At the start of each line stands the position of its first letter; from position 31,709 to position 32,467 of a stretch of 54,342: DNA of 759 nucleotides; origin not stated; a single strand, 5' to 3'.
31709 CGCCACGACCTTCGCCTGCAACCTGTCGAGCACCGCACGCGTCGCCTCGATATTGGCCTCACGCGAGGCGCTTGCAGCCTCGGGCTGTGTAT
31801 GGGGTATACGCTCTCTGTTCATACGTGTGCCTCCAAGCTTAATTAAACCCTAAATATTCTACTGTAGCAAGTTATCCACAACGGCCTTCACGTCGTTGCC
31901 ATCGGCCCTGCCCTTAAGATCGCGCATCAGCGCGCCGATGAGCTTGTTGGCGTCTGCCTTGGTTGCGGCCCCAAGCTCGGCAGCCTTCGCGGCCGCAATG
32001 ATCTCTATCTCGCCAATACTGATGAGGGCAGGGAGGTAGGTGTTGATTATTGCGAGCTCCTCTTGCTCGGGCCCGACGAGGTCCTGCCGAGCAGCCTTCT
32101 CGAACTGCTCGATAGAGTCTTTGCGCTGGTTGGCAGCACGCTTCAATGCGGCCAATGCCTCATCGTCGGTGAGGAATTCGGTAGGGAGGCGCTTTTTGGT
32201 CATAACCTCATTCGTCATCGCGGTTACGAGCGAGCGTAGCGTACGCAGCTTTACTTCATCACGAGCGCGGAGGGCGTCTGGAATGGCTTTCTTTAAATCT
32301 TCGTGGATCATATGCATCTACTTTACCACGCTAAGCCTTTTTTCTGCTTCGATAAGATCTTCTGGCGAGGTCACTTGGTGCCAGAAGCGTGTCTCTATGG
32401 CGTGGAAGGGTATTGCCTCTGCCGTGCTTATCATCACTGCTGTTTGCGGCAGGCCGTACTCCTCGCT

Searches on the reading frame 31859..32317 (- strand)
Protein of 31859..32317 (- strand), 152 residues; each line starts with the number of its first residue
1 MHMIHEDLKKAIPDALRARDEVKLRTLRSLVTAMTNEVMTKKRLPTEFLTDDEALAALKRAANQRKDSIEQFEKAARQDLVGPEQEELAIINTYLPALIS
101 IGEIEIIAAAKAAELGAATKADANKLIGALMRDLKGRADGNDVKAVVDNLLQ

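Call 14: search_protein_families(library=pfam, proteins=[window:31859-32317:-], max_evalue=0.01)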
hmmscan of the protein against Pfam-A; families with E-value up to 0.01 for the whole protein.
window:31859-32317:- (152 aa): 2 families
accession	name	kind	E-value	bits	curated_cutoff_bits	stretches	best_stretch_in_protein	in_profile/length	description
PF09424.15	YqeY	-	2.5e-34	118.9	27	1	6-151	2-143/143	Yqey-like protein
PF02637.23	GatB_Yqey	-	0.0017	18.6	27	1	106-150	101-147/148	GatB domain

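Call 30: find_encoding_contigs(protein=window:31859-32317:-, flank=10000, max_places=10)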
Protein window:31859-32317:- (152 aa): no gene with exactly this product is on record in the collection.
